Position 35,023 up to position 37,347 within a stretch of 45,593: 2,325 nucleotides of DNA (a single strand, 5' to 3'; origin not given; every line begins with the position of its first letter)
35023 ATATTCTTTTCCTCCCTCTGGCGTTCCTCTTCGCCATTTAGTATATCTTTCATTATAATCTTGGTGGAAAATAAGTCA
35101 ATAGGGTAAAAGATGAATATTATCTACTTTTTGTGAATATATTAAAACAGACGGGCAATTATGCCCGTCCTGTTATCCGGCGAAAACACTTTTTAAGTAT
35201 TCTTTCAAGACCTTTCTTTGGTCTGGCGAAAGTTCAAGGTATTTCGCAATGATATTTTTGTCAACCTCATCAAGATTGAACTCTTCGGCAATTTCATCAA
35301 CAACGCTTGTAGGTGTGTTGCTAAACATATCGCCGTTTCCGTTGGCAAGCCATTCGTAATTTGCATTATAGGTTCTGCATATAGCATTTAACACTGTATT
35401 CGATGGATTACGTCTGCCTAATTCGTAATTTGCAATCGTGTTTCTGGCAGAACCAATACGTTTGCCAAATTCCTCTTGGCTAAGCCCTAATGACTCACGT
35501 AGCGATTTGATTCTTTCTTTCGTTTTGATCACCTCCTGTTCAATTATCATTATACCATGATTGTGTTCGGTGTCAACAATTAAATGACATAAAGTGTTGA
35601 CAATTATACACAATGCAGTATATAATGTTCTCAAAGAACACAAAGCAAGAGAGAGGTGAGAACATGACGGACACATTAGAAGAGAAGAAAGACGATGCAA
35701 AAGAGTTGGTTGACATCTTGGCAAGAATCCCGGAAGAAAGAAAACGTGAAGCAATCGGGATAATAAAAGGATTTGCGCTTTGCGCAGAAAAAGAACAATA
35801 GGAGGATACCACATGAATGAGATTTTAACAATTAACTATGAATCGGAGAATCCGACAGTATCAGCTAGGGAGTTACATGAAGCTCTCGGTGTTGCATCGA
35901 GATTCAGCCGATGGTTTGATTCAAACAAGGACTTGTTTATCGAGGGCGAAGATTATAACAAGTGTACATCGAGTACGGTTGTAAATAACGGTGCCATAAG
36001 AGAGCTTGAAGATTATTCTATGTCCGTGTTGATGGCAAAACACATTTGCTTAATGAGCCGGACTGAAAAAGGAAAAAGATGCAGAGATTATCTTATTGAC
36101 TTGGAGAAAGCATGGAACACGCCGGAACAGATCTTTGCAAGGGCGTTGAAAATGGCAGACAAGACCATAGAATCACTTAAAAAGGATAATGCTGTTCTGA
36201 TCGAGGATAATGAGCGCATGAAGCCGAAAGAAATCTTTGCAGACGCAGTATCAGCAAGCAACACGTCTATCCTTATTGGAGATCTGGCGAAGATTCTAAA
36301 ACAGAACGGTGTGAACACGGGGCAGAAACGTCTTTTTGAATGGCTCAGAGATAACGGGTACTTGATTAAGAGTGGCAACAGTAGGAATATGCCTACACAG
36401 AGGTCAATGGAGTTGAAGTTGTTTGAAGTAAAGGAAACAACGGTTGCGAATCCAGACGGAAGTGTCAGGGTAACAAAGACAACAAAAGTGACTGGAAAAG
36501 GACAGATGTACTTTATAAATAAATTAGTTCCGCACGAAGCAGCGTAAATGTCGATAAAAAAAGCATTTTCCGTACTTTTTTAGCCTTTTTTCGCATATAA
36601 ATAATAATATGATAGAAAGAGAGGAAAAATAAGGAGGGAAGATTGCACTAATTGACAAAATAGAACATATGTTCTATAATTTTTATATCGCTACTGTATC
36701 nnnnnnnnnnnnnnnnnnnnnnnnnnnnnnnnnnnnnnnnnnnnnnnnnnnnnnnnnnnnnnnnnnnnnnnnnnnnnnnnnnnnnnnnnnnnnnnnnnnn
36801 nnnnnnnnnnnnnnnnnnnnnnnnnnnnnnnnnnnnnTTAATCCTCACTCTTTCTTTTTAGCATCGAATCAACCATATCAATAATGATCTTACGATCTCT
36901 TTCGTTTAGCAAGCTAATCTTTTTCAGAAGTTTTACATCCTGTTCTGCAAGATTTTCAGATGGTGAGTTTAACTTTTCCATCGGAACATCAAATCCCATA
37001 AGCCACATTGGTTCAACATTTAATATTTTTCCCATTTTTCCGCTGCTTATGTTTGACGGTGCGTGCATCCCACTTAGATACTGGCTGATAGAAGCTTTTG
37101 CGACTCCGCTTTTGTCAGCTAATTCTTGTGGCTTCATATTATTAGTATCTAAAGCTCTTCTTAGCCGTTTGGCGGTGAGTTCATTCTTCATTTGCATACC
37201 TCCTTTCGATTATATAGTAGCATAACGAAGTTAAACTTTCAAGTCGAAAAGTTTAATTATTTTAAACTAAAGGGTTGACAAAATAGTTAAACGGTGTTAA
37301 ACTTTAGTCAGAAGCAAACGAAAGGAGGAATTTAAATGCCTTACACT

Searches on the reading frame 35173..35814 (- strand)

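Call 74: search_protein_families(library=pfam, proteins=[window:35173-35814:-], max_evalue=0.001)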
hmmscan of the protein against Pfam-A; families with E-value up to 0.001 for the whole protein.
window:35173-35814:- (213 aa): 3 families
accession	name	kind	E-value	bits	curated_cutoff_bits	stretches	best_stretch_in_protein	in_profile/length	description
PF12844.13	HTH_19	-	4.8e-15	55.6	30.2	1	100-161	2-63/64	Helix-turn-helix domain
PF01381.28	HTH_3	-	5.9e-15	55.5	23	1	102-156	1-55/55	Helix-turn-helix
PF13560.12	HTH_31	-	1.2e-11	45.2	27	1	101-151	5-56/64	Helix-turn-helix domain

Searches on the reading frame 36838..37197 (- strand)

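Call 74: search_protein_families(library=pfam, proteins=[window:36838-37197:-], max_evalue=0.001)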
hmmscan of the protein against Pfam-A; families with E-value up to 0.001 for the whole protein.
window:36838-37197:- (119 aa): 2 families
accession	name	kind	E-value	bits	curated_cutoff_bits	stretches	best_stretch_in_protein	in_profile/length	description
PF01381.28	HTH_3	-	6.1e-08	33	23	1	12-66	1-55/55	Helix-turn-helix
PF24034.1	DUF7343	-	0.00033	20.9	27.6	1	20-57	18-55/62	Domain of unknown function (DUF7343)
